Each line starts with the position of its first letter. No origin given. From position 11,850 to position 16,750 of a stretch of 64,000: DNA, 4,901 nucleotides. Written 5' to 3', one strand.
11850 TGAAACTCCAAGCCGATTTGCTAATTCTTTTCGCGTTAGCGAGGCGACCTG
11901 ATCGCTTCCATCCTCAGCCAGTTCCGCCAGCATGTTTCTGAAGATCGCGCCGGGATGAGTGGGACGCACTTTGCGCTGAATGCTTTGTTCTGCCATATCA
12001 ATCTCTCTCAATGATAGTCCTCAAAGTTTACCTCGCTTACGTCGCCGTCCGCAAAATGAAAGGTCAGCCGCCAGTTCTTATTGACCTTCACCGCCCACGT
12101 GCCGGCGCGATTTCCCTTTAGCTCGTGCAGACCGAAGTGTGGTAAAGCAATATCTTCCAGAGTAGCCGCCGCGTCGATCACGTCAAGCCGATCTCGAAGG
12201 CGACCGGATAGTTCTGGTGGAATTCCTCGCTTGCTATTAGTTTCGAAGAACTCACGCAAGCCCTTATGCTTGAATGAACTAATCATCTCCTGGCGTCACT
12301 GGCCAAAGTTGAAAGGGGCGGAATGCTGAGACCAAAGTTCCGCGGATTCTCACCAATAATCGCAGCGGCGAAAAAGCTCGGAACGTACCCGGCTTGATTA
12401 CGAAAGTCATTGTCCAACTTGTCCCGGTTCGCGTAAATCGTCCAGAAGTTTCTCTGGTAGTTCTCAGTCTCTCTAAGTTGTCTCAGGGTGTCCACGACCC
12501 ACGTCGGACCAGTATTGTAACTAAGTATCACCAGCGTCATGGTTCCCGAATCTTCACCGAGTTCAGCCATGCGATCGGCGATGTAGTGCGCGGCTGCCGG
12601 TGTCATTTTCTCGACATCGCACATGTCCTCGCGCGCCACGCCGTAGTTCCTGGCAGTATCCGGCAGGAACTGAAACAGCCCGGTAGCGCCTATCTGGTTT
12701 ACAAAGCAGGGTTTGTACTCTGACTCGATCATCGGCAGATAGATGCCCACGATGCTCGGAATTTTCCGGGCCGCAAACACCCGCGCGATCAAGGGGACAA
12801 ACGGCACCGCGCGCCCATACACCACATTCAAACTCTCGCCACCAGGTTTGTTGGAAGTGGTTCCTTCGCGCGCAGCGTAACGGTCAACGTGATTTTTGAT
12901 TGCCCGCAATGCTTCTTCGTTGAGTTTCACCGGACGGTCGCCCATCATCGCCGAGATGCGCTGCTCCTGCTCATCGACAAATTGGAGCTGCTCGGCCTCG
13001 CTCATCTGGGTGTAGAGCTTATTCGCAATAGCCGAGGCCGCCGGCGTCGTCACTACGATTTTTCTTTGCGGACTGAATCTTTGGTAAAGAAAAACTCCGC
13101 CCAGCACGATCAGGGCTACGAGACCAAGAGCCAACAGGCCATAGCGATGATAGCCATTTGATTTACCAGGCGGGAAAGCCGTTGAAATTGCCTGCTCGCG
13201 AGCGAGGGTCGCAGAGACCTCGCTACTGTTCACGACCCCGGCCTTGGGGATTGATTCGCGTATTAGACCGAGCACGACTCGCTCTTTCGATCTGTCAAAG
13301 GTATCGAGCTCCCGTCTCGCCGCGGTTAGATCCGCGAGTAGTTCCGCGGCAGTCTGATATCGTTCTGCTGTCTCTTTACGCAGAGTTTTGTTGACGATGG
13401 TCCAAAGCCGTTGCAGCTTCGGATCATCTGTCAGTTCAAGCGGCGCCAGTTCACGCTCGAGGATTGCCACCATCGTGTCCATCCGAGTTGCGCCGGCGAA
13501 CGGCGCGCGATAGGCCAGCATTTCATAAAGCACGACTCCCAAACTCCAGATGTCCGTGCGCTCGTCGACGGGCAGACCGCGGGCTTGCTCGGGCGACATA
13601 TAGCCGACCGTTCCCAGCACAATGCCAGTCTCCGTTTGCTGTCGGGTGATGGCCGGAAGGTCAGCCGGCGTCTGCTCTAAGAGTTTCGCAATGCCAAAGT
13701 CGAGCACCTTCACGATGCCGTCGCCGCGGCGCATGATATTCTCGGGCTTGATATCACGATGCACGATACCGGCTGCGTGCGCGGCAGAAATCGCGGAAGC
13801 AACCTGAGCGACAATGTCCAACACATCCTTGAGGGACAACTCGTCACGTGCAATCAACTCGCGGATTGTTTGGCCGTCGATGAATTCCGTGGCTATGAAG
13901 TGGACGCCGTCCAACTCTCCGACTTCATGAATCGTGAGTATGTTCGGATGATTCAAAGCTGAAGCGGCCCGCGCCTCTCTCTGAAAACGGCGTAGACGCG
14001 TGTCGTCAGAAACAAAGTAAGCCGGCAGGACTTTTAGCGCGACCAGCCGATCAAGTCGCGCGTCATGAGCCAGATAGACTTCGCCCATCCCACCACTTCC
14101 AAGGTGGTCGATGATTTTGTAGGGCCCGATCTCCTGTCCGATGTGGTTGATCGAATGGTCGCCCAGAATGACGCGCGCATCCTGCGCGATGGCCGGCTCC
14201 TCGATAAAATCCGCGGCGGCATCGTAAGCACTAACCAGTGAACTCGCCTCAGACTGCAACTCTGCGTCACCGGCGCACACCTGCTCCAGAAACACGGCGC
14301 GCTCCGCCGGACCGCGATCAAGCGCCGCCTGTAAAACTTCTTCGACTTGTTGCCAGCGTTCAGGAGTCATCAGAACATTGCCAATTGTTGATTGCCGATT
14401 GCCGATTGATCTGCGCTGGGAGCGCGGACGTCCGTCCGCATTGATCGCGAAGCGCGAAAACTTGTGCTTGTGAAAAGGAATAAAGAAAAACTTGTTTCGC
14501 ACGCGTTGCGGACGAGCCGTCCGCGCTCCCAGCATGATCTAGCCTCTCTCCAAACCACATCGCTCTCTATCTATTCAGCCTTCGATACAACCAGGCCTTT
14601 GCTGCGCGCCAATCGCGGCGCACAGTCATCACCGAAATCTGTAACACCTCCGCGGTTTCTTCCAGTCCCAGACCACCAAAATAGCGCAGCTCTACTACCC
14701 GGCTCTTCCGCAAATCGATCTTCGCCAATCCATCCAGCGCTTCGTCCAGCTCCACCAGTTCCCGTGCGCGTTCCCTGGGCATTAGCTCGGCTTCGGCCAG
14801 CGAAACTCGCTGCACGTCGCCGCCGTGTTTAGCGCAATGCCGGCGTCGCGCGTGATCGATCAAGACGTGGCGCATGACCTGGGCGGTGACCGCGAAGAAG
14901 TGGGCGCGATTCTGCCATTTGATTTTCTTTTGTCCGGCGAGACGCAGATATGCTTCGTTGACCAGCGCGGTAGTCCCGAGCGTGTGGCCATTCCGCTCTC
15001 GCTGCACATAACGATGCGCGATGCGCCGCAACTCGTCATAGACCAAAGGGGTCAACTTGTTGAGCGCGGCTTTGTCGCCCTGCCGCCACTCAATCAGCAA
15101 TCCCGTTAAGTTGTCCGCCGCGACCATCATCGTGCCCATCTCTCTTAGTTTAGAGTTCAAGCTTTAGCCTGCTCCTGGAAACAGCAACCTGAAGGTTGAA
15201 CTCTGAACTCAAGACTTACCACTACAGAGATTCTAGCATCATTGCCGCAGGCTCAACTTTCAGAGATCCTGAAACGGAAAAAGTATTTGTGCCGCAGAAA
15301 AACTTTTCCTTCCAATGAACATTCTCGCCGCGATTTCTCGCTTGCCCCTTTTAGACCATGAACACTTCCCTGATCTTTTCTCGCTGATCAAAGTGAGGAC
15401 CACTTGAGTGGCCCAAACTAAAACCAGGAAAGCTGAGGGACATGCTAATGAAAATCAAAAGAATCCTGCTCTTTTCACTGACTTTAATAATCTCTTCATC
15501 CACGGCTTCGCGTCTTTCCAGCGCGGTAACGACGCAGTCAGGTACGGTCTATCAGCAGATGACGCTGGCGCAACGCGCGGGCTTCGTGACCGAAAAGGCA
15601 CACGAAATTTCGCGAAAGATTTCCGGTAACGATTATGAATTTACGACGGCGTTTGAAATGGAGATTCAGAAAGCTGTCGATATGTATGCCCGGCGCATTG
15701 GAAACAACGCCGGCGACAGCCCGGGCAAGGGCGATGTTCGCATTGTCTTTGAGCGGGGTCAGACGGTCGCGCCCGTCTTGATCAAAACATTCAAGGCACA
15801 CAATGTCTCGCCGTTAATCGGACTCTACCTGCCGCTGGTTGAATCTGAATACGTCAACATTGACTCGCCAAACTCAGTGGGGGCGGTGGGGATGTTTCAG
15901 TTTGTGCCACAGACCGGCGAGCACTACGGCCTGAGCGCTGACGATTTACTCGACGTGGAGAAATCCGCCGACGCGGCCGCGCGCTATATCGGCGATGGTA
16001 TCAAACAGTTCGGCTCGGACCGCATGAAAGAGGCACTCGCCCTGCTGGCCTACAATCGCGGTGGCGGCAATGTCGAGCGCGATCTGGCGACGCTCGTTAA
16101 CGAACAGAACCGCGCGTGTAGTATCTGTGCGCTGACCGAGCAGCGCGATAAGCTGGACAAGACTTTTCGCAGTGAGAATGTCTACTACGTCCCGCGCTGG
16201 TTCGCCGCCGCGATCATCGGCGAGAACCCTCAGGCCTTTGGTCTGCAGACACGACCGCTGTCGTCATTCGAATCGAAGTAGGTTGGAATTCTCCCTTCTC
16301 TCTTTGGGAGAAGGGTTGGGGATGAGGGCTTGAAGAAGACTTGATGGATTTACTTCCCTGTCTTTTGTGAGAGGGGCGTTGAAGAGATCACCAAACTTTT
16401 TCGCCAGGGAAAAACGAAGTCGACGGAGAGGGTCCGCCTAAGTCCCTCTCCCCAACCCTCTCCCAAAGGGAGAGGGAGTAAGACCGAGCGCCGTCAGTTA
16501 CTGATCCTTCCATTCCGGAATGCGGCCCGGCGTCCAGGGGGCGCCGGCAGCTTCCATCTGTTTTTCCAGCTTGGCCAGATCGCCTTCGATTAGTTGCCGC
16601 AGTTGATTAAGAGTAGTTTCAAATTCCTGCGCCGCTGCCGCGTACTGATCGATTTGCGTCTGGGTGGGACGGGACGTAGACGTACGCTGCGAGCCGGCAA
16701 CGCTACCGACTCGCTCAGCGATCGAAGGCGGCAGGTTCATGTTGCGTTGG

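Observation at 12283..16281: ECF sigma + Ser/Thr kinase whose sensor ectodomain is an apparently catalytic lytic transglycosylase, with a divergent stand-alone paralogue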

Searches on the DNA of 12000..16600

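Call 85: search_rna_families(source=window, start=12000, end=16600, threshold=evalue, max_evalue=0.1)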
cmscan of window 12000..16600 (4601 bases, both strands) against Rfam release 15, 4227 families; matches with E-value up to 0.1: 0.
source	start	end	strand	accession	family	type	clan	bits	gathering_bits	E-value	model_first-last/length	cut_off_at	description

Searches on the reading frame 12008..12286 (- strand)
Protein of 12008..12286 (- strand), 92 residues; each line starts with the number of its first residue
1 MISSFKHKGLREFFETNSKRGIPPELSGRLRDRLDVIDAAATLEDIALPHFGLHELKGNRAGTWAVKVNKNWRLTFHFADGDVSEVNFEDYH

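Call 80: search_protein_families(library=pfam, proteins=[window:12008-12286:-], max_evalue=0.00001)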
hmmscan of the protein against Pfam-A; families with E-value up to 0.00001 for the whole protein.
window:12008-12286:- (92 aa): 1 family
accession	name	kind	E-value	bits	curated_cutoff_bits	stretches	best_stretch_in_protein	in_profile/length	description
PF05015.19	HigB-like_toxin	-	6.7e-21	75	27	1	4-92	2-91/91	RelE-like toxin of type II toxin-antitoxin system HigB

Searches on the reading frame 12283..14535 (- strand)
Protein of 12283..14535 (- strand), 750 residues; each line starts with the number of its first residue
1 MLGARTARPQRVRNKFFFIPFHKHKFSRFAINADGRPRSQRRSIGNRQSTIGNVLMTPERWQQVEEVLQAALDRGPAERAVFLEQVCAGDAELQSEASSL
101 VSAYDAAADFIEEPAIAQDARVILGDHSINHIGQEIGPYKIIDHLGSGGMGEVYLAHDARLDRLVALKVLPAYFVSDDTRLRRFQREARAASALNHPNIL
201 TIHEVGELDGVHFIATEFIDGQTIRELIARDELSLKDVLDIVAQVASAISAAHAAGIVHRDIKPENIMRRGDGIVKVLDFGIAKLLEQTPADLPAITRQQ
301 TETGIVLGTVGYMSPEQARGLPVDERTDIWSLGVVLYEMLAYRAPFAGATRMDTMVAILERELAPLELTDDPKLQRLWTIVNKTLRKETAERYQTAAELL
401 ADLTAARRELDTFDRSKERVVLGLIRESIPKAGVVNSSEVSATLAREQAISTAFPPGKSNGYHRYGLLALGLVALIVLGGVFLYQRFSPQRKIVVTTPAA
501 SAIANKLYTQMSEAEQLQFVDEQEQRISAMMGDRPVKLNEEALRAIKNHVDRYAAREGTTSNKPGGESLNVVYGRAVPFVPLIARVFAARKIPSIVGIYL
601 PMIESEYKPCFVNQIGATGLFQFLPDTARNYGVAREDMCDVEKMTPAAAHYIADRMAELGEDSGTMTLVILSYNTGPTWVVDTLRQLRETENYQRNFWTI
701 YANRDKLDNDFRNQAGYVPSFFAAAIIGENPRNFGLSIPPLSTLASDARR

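Call 3: search_protein_families(library=pfam, proteins=[window:12283-14535:-], max_evalue=0.1)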
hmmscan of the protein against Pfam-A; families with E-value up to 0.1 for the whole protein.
window:12283-14535:- (750 aa): 8 families
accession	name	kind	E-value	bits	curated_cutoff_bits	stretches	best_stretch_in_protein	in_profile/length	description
PF00069.31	Pkinase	-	8.6e-46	156.9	31.7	1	139-392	1-251/263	Protein kinase domain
PF07714.23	PK_Tyr_Ser-Thr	-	1.5e-29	103.5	23.1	1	141-393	3-249/258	Protein tyrosine and serine/threonine kinase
PF01464.25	SLT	-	1.3e-11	44.6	21.3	1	598-692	18-113/117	Transglycosylase SLT domain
PF01636.29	APH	-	1.2e-06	28.9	23.2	1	233-283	141-197/239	Phosphotransferase enzyme family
PF03109.22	ABC1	-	0.00022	20.9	22.9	1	205-288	135-219/244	ABC1 atypical kinase-like domain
PF14531.12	Kinase-like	-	0.0012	18.6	25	1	241-350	150-255/289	Kinase-like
PF06293.20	Kdo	-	0.049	13.5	21.3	0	223-273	104-155/207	Lipopolysaccharide kinase (Kdo/WaaP) family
PF02875.26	Mur_ligase_C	-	0.079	14.2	28.4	0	655-732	2-80/127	Mur ligase, glutamate ligase domain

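Call 4: search_protein_families(library=ncbifam, proteins=[window:12283-14535:-], max_evalue=0.1)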
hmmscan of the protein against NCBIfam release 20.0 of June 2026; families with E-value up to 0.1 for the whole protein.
window:12283-14535:- (750 aa): 25 families
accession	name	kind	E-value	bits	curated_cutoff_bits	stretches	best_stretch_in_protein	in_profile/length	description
NF033483.0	PknB_PASTA_kin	equivalog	1.1e-93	315.2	450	1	139-537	9-407/563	Stk1 family PASTA domain-containing Ser/Thr kinase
NF052427.1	StpK7MSMEG_1200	equivalog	5.5e-64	216.7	900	1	135-415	5-274/601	serine/threonine protein kinase StpK7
NF009651.0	PRK13184.1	equivalog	3.1e-46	157.8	839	1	136-404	1-288/932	serine/threonine-protein kinase PknD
NF047741.1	antiphage_MADS6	equivalog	2.9e-43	148.3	460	2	239-409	302-463/612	methylation-associated defense system protein kinase MAD6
TIGR03903.1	TOMM_kin_cyc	equivalog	2e-41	141.9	705.75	1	164-403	5-244/1267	TOMM system kinase/cyclase fusion protein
NF053615.1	SerThrKinAfsKStmc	equivalog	2.1e-33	116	1300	1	131-404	7-265/809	protein serine/threonine kinase AfsK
NF033442.0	BREX_PglW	equivalog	5.1e-27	94.1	990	2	180-411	253-491/1391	BREX system serine/threonine kinase PglW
NF038150.1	lanthi_synth_IV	equivalog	7.6e-23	80.7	650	1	149-413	201-460/851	class IV lanthionine synthetase LanL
NF038151.1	lanthi_synth_III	equivalog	9.6e-17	60.6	575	1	134-346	217-429/833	class III lanthionine synthetase LanKC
NF008050.0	PRK10783.1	equivalog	1.3e-13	50.1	508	1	569-740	94-256/457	murein transglycosylase D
NF058632.1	SerThrKinPrkT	equivalog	5.8e-10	38.7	280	1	138-271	22-152/322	serine/threonine protein kinase PrkT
NF011464.0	PRK14879.1-7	equivalog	1.2e-09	38.3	246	1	180-285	47-151/221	Kae1-associated kinase Bud32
TIGR03724.2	arch_bud32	equivalog_domain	1.6e-09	37.5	125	1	180-288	36-136/193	KEOPS complex kinase/ATPase Bud32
NF011463.0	PRK14879.1-4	equivalog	6e-09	35.7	188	1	152-287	30-164/237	Kae1-associated kinase Bud32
NF041408.1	XopAU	subfamily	1.1e-07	31.8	450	1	192-402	273-477/498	XopAU family type III secretion system effector serine/threonine kinase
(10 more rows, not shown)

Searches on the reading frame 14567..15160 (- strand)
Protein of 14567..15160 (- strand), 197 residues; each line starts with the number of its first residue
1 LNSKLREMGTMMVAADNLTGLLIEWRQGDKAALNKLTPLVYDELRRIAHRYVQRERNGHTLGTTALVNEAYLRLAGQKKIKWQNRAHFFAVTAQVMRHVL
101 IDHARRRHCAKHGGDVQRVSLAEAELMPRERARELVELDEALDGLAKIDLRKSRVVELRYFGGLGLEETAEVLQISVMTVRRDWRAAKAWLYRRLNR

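Call 3: search_protein_families(library=pfam, proteins=[window:14567-15160:-], max_evalue=0.1)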
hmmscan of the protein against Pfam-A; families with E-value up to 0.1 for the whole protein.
window:14567-15160:- (197 aa): 6 families
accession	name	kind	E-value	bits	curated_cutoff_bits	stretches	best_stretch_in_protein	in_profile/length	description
PF07638.17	Sigma70_ECF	-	5.9e-54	183.2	21.1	1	17-196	3-184/185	ECF sigma factor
PF04545.22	Sigma70_r4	-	2.4e-07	30.6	24.1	1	145-182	2-39/50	Sigma-70, region 4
PF08281.18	Sigma70_r4_2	-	3.5e-07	30.2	25.7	1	145-189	8-52/54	Sigma-70, region 4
PF08220.18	HTH_DeoR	-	0.00032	20.8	21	1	162-183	13-34/57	DeoR-like helix-turn-helix domain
PF13384.12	HTH_23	-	0.047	14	24.6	0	154-185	9-38/50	Homeodomain-like domain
PF12728.13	HTH_17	-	0.079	13.7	27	0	164-187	2-24/51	Helix-turn-helix domain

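Call 4: search_protein_families(library=ncbifam, proteins=[window:14567-15160:-], max_evalue=0.1)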
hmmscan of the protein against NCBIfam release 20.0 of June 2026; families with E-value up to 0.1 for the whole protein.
window:14567-15160:- (197 aa): 46 families (the best 25 are shown)
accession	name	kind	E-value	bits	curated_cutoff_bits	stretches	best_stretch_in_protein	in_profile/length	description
TIGR02999.1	Sig-70_X6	subfamily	4e-67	225.6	126.15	1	17-196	3-183/183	ECF-type sigma factor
TIGR02937.1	sigma70-ECF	superfamily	2.7e-17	62.9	42.9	1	32-195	2-165/165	sigma-70 family RNA polymerase sigma factor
NF009166.1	PRK12513.1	equivalog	8.6e-12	45.2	206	1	19-196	10-187/193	RNA polymerase sigma factor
NF007216.0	PRK09638.1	equivalog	1.4e-09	38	194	1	21-182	8-161/180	RNA polymerase sigma factor SigY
NF009165.0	PRK12512.1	equivalog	3.6e-07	30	198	1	15-183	6-167/184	RNA polymerase sigma factor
TIGR02983.1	SigE-fam_strep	subfamily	4.5e-07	29.9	141.55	1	41-193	16-156/162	SigE family RNA polymerase sigma factor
TIGR02952.1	Sig70_famx2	equivalog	5.2e-07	29.7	206.45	1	40-180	16-155/170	ECF subfamily RNA polymerase sigma factor, BldN family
TIGR02954.1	Sig70_famx3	hypoth_equivalog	5.2e-07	29.6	188.5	1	21-196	6-168/170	RNA polymerase sigma-70 factor, TIGR02954 family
NF009180.0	PRK12528.1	subfamily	1.1e-06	28.7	184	1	54-187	26-157/165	RNA polymerase sigma factor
NF007220.0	PRK09639.1-5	equivalog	1.2e-06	28.4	260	1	65-182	32-151/181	RNA polymerase sigma factor SigX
NF058625.1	sigma_PG0214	equivalog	6.3e-06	26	130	1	42-182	15-148/170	GFO_1088 family ECF-type sigma factor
NF009176.0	PRK12524.1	equivalog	7.7e-06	25.8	264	1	13-181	8-170/196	RNA polymerase sigma factor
NF007227.0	PRK09645.1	subfamily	8.2e-06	25.8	202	1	36-181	14-156/177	sigma-70 family RNA polymerase sigma factor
NF009195.0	PRK12543.1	subfamily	1e-05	25.1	197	1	15-187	4-170/192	RNA polymerase sigma factor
TIGR02984.1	Sig-70_plancto1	subfamily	1.2e-05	24.9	183.75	1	62-186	58-179/189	RNA polymerase sigma-70 factor, Planctomycetaceae-specific subfamily 1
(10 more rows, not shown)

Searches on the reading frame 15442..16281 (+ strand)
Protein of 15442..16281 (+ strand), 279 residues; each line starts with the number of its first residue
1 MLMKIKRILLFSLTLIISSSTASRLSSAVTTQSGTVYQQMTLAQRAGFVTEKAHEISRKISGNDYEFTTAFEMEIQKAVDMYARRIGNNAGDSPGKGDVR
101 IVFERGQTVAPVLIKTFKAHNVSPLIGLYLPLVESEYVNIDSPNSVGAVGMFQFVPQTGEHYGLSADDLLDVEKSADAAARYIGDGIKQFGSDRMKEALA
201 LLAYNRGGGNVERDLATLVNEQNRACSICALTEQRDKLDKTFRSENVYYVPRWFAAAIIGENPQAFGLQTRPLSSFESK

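Call 3: search_protein_families(library=pfam, proteins=[window:15442-16281:+], max_evalue=0.1)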
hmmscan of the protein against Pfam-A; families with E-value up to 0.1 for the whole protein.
window:15442-16281:+ (279 aa): 1 family
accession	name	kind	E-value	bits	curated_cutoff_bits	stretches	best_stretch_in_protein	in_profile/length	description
PF01464.25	SLT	-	8.9e-15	54.7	21.3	1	118-216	8-106/117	Transglycosylase SLT domain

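Call 4: search_protein_families(library=ncbifam, proteins=[window:15442-16281:+], max_evalue=0.1)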
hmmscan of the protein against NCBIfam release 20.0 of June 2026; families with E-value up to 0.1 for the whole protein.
window:15442-16281:+ (279 aa): 5 families
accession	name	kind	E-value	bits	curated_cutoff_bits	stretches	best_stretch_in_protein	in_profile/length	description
NF008050.0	PRK10783.1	equivalog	1.5e-08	33.4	508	1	117-268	112-252/457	murein transglycosylase D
NF008631.0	PRK11619.1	equivalog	0.0084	14.5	536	1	142-216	511-590/644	murein transglycosylase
NF002526.0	PRK01966.1-2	equivalog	0.01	14.7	449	1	53-171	224-341/362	D-alanine--D-alanine ligase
NF047373.1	BB0259_flg_lyt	exception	0.051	12.3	234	1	145-212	583-651/705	flagellar assembly lytic transglycosylase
NF008112.0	PRK10859.1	equivalog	0.056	11.9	354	0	146-219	324-397/483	membrane-bound lytic murein transglycosylase MltF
